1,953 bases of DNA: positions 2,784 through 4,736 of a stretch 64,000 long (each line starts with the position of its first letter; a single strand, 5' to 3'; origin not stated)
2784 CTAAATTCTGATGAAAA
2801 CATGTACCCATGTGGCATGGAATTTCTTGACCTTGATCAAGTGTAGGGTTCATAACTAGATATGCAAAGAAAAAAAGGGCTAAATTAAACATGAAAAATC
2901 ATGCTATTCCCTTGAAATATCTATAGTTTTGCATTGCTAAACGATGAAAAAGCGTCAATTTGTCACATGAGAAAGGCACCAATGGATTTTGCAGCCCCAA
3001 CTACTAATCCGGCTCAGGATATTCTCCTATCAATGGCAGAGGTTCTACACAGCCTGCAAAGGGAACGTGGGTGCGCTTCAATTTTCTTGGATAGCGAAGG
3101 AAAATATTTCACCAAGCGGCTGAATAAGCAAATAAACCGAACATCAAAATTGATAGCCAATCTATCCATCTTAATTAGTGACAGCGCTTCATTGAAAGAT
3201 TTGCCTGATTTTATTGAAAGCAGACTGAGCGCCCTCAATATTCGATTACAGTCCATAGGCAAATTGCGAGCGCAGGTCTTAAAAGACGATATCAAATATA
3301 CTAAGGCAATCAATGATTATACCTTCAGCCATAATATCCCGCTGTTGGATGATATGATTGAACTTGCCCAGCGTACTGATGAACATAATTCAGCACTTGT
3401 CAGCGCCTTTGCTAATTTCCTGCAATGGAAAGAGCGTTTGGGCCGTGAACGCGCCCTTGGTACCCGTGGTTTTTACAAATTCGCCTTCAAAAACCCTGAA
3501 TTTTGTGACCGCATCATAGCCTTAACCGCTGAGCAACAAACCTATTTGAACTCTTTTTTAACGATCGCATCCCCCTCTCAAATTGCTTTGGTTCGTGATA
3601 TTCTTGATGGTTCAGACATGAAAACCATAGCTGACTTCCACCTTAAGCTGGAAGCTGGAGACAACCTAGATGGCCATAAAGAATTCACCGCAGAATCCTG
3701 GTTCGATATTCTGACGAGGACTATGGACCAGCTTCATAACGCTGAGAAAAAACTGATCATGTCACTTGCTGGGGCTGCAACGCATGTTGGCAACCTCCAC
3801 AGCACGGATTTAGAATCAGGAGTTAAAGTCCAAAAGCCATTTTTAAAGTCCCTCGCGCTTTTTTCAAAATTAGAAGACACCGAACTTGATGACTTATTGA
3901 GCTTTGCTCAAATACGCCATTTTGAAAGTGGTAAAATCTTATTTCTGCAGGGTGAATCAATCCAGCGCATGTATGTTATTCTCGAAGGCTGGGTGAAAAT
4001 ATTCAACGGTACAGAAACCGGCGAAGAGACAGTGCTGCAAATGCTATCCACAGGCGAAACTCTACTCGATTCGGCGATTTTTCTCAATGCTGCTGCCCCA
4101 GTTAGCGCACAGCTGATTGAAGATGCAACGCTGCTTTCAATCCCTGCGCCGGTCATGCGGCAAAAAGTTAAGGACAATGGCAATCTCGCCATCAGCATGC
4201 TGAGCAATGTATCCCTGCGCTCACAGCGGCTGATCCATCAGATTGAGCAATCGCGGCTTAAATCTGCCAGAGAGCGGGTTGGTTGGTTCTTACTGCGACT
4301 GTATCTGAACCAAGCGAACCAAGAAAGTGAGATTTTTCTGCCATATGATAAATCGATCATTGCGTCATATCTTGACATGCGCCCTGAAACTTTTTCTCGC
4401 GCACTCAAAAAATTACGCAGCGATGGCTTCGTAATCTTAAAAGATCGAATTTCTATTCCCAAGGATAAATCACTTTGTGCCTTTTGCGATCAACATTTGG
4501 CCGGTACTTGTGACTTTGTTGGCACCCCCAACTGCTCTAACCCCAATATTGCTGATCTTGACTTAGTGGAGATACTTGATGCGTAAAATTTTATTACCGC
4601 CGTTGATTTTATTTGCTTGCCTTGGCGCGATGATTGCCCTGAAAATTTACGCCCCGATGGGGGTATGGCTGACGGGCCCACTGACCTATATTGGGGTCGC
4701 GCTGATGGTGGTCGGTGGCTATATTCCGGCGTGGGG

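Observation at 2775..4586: NIT-domain::Crp/Fnr one-component regulator with a C-terminal 4-Cys tail, divergent from narK-narK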

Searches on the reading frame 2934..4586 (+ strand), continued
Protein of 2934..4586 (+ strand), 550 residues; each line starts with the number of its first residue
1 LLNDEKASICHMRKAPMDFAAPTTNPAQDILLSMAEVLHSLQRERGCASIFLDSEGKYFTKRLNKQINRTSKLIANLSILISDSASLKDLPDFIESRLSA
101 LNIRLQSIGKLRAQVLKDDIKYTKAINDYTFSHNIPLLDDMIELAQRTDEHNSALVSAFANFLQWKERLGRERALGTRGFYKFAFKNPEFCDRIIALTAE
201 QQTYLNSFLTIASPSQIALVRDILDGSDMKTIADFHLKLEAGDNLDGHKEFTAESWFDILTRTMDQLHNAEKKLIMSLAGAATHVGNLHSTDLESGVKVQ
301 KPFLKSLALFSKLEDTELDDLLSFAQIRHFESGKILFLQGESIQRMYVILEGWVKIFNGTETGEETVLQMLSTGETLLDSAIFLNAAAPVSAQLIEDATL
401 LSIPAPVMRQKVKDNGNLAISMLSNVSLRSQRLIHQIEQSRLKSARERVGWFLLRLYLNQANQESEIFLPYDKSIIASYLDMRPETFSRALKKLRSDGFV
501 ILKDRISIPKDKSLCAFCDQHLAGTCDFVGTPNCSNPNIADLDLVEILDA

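Call 16: find_encoding_contigs(protein=P0007, flank=10000, max_places=2)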
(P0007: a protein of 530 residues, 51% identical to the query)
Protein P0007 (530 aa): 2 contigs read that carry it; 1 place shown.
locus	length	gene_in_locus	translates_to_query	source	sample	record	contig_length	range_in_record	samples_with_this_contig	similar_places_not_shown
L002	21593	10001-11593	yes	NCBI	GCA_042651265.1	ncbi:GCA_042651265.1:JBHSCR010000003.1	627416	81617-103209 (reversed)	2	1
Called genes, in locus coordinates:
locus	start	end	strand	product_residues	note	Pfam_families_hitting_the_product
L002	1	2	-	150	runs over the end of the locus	-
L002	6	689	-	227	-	PF02665:Nitrate_red_gam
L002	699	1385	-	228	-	PF02613:Nitrate_red_del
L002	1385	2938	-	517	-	PF12837:Fer4_6 (faint), PF13237:Fer4_10, PF13247:Fer4_11, PF12838:Fer4_7 (weak), PF14711:Nitr_red_bet_C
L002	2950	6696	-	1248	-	PF14710:Nitr_red_alph_N, PF00384:Molybdopterin, PF28599:NarG_dom_V, PF01568:Molydop_binding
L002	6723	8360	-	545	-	PF07690:MFS_1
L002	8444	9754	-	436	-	PF01306:LacY_symp (faint), PF07690:MFS_1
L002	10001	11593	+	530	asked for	PF08376:NIT, PF00027:cNMP_binding, PF13545:HTH_Crp_2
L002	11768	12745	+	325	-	PF13353:Fer4_12 (weak), PF04055:Radical_SAM, PF06463:Mob_synth_C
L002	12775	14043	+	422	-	PF03453:MoeA_N, PF00994:MoCF_biosynth, PF03454:MoeA_C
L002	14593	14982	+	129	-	PF00392:GntR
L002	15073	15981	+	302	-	-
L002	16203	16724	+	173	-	PF10881:DUF2726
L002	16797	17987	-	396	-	PF00155:Aminotran_1_2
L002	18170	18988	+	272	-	-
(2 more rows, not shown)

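Call 18: find_related_loci(query=A1, collection=genome_contigs, flank=8000)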
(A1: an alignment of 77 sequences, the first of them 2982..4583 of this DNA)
Query A1 (534 aa) in genome_contigs; peptide patterns used: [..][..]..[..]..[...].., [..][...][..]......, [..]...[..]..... (x = any residue, [..] = any of these).
218 stretches matched a pattern; 155 encode a relative of the query (tblastn E <= 1e-3); the best 80 are kept; 80 distinct loci.
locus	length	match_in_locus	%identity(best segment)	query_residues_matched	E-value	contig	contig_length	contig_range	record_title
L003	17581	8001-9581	52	1-526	0e+0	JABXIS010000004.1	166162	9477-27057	MAG: Alphaproteobacteria bacterium isolate HF-Din21 c_000000008814, whole genome shotgun sequence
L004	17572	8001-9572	51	1-526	9e-180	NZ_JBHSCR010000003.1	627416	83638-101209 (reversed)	Kordiimonas lipolytica strain CGMCC 1.15304 soapdenovo_K_83_3, whole genome shotgun sequence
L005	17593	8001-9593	51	1-529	1e-179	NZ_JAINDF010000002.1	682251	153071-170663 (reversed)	Kordiimonas marina strain A6E486 scaffold_2_length=682252, whole genome shotgun sequence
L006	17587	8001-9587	51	1-527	4e-177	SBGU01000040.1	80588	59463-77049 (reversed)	MAG: Alphaproteobacteria bacterium isolate M2405 scaffold_58_1, whole genome shotgun sequence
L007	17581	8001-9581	50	1-526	2e-176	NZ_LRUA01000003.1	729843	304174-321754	Kordiimonas lacus strain S3-22 S3-22_S3, whole genome shotgun sequence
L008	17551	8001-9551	50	14-529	9e-176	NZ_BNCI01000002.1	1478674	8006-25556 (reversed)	Kordiimonas sediminis strain KCTC 42590 sequence02, whole genome shotgun sequence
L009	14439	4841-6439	50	1-526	1e-173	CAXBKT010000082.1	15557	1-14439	MAG TPA_asm: uncultured Kordiimonadaceae bacterium isolate ERR2762122_metabat2_150 genome assembly, contig: ERZ3421826.5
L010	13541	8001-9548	51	14-523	3e-171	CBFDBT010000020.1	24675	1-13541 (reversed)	MAG TPA_asm: uncultured Alphaproteobacteria bacterium isolate SRR26215677_concoct_115 genome assembly, contig: ERZ250734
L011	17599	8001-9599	49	2-526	1e-170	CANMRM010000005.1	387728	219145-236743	uncultured Kordiimonas sp. isolate 2-78-G.fasta genome assembly, contig: NODE_5, whole genome shotgun sequence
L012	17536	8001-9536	52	14-520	3e-174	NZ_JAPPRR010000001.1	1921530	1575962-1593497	Pseudokordiimonas caeni strain LB-31 LB-31_scaffold1, whole genome shotgun sequence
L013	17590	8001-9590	52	6-525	1e-169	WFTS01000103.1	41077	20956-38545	MAG: Kordiimonadales bacterium isolate S139_36 k151_405558, whole genome shotgun sequence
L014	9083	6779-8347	52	8-526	2e-169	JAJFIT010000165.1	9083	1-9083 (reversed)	MAG: Alphaproteobacteria bacterium isolate OFTM11 OFTM11_164, whole genome shotgun sequence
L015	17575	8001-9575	49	8-526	1e-168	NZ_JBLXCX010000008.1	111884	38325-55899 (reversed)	MAG: Kordiimonas sp. isolate ES17-10 S17maxbin_out.042RE.5K@8, whole genome shotgun sequence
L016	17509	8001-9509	51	21-521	2e-166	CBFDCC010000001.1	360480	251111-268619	MAG TPA_asm: uncultured Kordiimonas sp. isolate SRR26215677_binner12_Refined_55 genome assembly, contig: ERZ25073487.3,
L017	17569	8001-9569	52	8-526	7e-170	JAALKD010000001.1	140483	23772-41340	MAG: Sphingomonadales bacterium isolate MH1_Bin8 NODE_43_length_140483_cov_9.294592, whole genome shotgun sequence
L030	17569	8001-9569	40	12-528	5e-129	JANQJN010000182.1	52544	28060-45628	MAG: Emcibacteraceae bacterium isolate PL25a_bin.117 k99_3737586, whole genome shotgun sequence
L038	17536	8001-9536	43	12-520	9e-128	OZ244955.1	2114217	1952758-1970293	MAG: Rickettsiales bacterium isolate 351a7792-30f9-4e5e-aadd-1944ae5c27b2 genome assembly, chromosome: 1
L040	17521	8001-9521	42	14-523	9e-127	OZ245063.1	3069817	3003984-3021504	MAG: Robiginitomaculum sp. isolate c67e7c7b-29c4-4048-b9fa-ee96463f4d3a genome assembly, chromosome: 1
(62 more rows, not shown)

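Call 39: predict_structure(alignment_id=A1)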
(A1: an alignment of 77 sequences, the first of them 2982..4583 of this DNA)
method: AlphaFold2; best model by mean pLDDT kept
length: 534 residues; sequences in the alignment: 77
mean_pLDDT: 88.1   pTM: 0.68
mean pLDDT of the five models: 88.1, 87.8, 86.4, 83.9, 83.0
residues with pLDDT >= 90: 322; 70-90: 171; 50-70: 26; < 50: 15
segments of 3 or more residues with pLDDT < 50: 1-4, 271-275, 529-534
pLDDT, mean of each block of 10 residues (from residue 1): 59 96 98 96 97 98 90 86 95 98 96 97 94 87 94 97 93 94 91 88 96 97 91 89 98 98 68 54 90 92 90 89 77 92 79 88 71 78 90 88 88 78 83 94 84 88 89 96 95 92 87 88 65 41
secondary structure, 60 per line:
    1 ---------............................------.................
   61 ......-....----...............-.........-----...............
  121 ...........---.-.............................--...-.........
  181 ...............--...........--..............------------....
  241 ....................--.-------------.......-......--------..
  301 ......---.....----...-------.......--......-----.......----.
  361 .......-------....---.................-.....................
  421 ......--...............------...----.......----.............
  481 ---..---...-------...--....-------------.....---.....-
elements in order: H10-37 H44-66 H68-71 H76-90 H92-100 H106-131 H137-165 H172-195 H198-208 H211-224 H237-260 H277-283 H285-290 H299-306 E310-314 E319-321 E329-335 E338-343 E349-355 H361-367 E375-378 E382-388 H389-398 H400-426 H429-443 E450-452 H457-463 H468-480 E489-491 H504-507 H521-525 H529-533

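Call 45: fold_search(model_id=the predicted structure, library=pdb)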
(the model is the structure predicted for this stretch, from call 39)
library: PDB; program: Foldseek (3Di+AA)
matches with E <= 10: 1106; with E <= 0.001: 576
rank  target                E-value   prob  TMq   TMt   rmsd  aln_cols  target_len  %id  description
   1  3fx3_A                1.3e-12  1.00  0.34  0.74   4.4       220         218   32  Structure of a putative cAMP-binding regulatory protein from Silicibacter pomeroyi DSS-3 (released 2009-03-24)
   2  3h3z_A                3.2e-12  1.00  0.35  0.73   4.3       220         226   32  Crystal structure of a putative cyclic nucleotide binding protein (spoa0323) from ruegeria pomeroyi dss-3 at 2.35 A re (released 2009-05-05)
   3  3h3z_B                4.4e-12  1.00  0.34  0.71   4.4       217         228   33  Crystal structure of a putative cyclic nucleotide binding protein (spoa0323) from ruegeria pomeroyi dss-3 at 2.35 A re (released 2009-05-05)
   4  3fx3_B                7.1e-12  1.00  0.34  0.70   4.5       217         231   33  Structure of a putative cAMP-binding regulatory protein from Silicibacter pomeroyi DSS-3 (released 2009-03-24)
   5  3dkw_A                5.8e-11  1.00  0.25  0.54  12.2       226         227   28  Crystal Structure of DNR from Pseudomonas aeruginosa. (released 2009-05-19)
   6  3r6s_C                8.7e-11  1.00  0.36  0.79   3.4       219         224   20  Crystal structure of GlxR transcription factor from Corynebacterium glutamicum with cAMP (released 2012-03-28)
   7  4a2u_H                8.7e-11  1.00  0.36  0.78   3.5       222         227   21  CRP(CAP) from Myco. Tuberculosis, with cAMP (released 2012-10-10)
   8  4byy_A                9.1e-11  1.00  0.35  0.76   3.7       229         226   20  Apo GlxR (released 2014-07-30)
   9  4cyd_A                1.4e-10  1.00  0.35  0.77   3.5       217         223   21  GlxR bound to cAMP (released 2014-12-17)
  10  3mzh_A                1.6e-10  1.00  0.36  0.78   3.4       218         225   22  Crystal structure of cAMP receptor protein from mycobacterium tuberculosis in complex with cAMP and its DNA binding el (released 2011-06-08)
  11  8qto                  1.8e-10  1.00  0.35  0.73   3.8       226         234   23  CRYSTAL STRUCTURE OF HOLO-L28H-FNR OF A. FISCHERI (released 2023-11-29)
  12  4ev0_A                2.0e-10  1.00  0.22  0.50  14.4       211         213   24  Crystal Structure of Thermus thermophilus Catabolite Activator Protein (released 2012-06-20)
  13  4ev0_D                2.3e-10  1.00  0.23  0.51  14.6       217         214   24  Crystal Structure of Thermus thermophilus Catabolite Activator Protein (released 2012-06-20)
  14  9qll                  2.6e-10  1.00  0.35  0.74   3.7       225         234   23  Crystal structure of holo-D4A-FNR of A. fischeri (released 2026-04-08)
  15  3r6s_A                2.8e-10  1.00  0.36  0.79   3.3       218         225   21  Crystal structure of GlxR transcription factor from Corynebacterium glutamicum with cAMP (released 2012-03-28)
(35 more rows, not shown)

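Call 60: list_cluster_members(proteins=[P0001])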
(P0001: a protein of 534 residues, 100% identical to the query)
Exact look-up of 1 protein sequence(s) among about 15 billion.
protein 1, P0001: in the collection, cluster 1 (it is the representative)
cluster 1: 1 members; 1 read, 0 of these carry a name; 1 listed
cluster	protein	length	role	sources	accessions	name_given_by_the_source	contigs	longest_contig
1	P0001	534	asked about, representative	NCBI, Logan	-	-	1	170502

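Call 63: find_encoding_contigs(protein=P0077, flank=10000, max_places=1)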
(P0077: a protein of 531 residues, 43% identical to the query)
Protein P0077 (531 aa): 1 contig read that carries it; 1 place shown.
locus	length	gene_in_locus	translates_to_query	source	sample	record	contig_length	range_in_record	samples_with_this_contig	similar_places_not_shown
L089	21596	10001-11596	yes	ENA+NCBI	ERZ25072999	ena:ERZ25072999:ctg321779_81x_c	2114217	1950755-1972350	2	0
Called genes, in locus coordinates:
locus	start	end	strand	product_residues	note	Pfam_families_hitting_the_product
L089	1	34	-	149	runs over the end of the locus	-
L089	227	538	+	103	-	PF01909:NTP_transf_2, PF18765:Polbeta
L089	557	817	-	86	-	PF05016:ParE_toxin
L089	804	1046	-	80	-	PF01402:RHH_1 (weak)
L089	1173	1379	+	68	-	PF15919:HicB_lk_antitox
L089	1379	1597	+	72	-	PF07927:HicA_toxin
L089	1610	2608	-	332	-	PF03462:PCRF, PF00472:RF-1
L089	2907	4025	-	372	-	PF00383:dCMP_cyt_deam_1, PF14437:MafB19-deam, PF01872:RibD_C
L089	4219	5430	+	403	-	PF13609:Porin_4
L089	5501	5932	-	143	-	PF00072:Response_reg, PF23198:PDE8A_N (weak)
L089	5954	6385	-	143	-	PF00072:Response_reg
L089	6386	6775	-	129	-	PF00072:Response_reg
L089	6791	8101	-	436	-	PF00512:HisKA, PF02518:HATPase_c, PF00072:Response_reg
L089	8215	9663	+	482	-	PF01225:Mur_ligase, PF08245:Mur_ligase_M, PF02875:Mur_ligase_C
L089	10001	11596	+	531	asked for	PF08376:NIT, PF00027:cNMP_binding, PF13545:HTH_Crp_2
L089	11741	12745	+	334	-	PF04055:Radical_SAM, PF13353:Fer4_12 (weak), PF06463:Mob_synth_C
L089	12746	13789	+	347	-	PF01967:MoaC, PF00994:MoCF_biosynth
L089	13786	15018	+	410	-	PF03453:MoeA_N, PF00994:MoCF_biosynth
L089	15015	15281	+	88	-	PF05940:NnrS (weak)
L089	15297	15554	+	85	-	PF02597:ThiS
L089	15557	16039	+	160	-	PF02391:MoaE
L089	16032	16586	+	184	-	PF12804:NTP_transf_3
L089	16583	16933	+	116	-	PF22668:DUF7009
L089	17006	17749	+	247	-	PF01925:TauE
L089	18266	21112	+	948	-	PF02463:SMC_N (faint), PF13191:AAA_16 (faint), PF13555:AAA_29 (faint), PF20703:nSTAND1 (faint), PF17760:UvrA_inter, PF17755:UvrA_DNA-bind, PF12399:BCA_ABC_TP_C (faint), PF00005:ABC_tran (weak)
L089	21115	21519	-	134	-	PF11367:Tail_completion_gp17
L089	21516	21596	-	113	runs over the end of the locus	PF05521:Phage_HCP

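Call 71: search_protein_families(library=pfam, proteins=[L030:9578-10843:-, L030:11092-12660:+, L030:12668-14014:-, L030:14095-14913:-, L030:15170-16822:+, L030:16841-17569:+], max_evalue=0.00001)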
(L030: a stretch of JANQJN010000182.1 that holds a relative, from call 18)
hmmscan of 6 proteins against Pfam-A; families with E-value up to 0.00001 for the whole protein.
L030:9578-10843:- (421 aa): 0 families

L030:11092-12660:+ (522 aa): 3 families
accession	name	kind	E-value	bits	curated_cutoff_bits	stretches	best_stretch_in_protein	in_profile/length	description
PF08376.15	NIT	-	1.4e-33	117.6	24.9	1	11-251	2-238/239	Nitrate and nitrite sensing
PF00027.35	cNMP_binding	-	3.7e-15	56.1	27.5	1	304-389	3-88/89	Cyclic nucleotide-binding domain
PF13545.12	HTH_Crp_2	-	7.4e-09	35.9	27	1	422-490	1-68/70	Crp-like helix-turn-helix domain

L030:12668-14014:- (448 aa): 2 families
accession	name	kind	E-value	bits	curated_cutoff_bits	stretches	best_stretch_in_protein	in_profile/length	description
PF04055.27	Radical_SAM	-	2.3e-23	83.6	29.5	1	46-217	1-164/166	Radical SAM superfamily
PF06969.22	HemN_C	-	1.1e-06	29.1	24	0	356-417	4-64/67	HemN C-terminal domain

L030:14095-14913:- (272 aa): 1 family
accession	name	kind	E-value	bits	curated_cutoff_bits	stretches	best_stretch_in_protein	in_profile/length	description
PF00582.32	Usp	-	6.5e-18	66.1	24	1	153-270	3-139/141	Universal stress protein family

L030:15170-16822:+ (550 aa): 1 family
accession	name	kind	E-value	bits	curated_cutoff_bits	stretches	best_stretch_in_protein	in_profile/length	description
PF00115.25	COX1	-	1e-111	374.4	34.8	1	84-517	1-436/436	Cytochrome C and Quinol oxidase polypeptide I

L030:16841-17569:+ (242 aa): 1 family
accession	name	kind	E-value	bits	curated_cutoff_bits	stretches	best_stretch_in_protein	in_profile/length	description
PF02433.20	FixO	-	3.3e-95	318.2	29.6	1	5-230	1-219/219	Cytochrome C oxidase, mono-heme subunit/FixO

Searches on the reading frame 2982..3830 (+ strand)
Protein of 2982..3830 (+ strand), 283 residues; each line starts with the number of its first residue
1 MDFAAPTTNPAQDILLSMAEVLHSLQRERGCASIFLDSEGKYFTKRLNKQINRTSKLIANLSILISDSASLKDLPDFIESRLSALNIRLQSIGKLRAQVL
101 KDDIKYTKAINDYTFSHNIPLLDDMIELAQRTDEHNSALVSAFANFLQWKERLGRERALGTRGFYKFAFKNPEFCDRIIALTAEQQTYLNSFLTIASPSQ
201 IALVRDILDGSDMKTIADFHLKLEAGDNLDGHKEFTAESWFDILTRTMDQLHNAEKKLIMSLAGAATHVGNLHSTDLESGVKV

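Call 48: search_solved_structures(query=window:2982-3830:+, max_evalue=0.01, show_alignments=1)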
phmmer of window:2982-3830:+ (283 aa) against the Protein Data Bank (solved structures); distinct sequences matched with E-value up to 0.01: 1.
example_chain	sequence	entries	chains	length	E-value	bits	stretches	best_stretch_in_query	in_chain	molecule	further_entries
4akk_A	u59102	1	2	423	2.1e-10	43.8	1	18-267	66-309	NITRATE REGULATORY PROTEIN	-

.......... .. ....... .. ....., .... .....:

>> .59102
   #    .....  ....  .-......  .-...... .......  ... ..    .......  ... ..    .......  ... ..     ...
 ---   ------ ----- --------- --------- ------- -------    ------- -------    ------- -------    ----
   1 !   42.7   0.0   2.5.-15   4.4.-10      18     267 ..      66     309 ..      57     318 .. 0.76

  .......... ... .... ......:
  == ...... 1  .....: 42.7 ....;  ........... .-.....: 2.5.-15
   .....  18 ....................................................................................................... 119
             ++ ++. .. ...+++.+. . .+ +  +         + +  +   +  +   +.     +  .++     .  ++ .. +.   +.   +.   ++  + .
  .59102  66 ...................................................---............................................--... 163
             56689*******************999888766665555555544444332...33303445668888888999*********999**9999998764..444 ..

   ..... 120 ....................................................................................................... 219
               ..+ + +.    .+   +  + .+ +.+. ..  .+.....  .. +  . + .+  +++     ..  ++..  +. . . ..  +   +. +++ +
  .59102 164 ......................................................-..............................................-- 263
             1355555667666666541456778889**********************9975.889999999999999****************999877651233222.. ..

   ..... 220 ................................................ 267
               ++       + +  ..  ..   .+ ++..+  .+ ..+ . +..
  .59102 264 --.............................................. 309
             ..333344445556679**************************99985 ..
